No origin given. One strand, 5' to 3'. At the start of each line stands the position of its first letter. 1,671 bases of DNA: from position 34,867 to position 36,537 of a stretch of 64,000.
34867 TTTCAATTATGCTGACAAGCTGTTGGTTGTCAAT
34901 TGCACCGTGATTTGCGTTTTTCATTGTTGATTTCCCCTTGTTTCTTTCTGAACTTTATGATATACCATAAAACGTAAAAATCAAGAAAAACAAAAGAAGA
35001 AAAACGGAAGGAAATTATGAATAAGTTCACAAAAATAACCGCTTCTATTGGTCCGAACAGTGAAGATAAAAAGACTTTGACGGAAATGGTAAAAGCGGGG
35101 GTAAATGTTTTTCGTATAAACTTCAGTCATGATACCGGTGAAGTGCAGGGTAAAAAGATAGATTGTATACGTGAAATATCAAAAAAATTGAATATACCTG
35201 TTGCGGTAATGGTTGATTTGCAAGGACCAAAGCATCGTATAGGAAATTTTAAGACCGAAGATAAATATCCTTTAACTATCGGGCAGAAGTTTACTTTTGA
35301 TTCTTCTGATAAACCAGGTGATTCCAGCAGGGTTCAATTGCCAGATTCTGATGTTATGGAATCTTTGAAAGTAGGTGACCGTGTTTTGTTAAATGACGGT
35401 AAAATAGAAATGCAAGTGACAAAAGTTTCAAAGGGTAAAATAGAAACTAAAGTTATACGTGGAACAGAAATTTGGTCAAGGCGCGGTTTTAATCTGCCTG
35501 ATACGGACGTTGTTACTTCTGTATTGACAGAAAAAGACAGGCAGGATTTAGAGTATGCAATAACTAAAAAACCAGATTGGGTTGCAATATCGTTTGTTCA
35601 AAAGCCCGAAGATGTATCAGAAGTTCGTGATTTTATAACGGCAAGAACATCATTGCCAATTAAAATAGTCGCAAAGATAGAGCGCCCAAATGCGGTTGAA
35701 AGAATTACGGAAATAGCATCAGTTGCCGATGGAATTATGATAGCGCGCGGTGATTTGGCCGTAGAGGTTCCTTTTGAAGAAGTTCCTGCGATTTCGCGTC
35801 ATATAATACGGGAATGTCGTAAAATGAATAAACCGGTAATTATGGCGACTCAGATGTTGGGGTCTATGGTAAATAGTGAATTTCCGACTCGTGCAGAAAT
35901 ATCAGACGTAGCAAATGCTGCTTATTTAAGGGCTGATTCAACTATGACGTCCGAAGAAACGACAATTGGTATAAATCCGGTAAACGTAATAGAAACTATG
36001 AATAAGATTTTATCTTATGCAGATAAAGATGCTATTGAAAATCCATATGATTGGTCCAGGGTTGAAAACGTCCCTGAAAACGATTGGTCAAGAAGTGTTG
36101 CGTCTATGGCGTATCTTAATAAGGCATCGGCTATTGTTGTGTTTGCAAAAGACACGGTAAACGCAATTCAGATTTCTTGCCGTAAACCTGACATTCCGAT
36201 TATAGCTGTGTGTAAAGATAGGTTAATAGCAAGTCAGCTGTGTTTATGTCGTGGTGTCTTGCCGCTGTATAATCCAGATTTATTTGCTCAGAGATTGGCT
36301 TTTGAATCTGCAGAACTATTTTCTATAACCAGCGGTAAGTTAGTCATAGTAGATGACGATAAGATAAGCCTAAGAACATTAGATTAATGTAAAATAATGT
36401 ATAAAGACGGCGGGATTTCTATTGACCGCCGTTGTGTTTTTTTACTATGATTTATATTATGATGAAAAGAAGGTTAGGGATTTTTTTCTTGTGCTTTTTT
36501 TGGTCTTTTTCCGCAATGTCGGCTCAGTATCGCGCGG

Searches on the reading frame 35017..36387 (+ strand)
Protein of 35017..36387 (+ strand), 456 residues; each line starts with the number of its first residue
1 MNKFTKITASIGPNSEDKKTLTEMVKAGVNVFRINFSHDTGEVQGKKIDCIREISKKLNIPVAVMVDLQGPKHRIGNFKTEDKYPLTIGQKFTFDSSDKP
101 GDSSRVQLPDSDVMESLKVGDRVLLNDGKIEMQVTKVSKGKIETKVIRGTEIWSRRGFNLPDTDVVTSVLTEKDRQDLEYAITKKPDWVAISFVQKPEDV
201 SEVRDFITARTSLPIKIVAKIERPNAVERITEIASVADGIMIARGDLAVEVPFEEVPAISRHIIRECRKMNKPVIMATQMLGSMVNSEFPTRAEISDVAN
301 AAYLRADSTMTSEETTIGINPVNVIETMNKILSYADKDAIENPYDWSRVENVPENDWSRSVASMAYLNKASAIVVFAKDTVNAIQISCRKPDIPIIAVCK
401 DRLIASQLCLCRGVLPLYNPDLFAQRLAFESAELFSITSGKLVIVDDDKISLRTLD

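Call 85: search_protein_families(library=pfam, proteins=[window:35017-36387:+], max_evalue=0.001)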
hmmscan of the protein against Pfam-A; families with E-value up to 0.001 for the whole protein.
window:35017-36387:+ (456 aa): 3 families
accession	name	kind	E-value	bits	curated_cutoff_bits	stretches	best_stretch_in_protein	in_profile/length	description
PF00224.27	PK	-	7.7e-91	305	30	1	4-324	3-327/328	Pyruvate kinase, barrel domain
PF02887.21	PK_C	-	1.5e-08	35.1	28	1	358-420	4-66/114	Pyruvate kinase, alpha/beta domain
PF03328.21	HpcH_HpaI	-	9.8e-05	22.2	25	1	175-250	75-157/221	HpcH/HpaI aldolase/citrate lyase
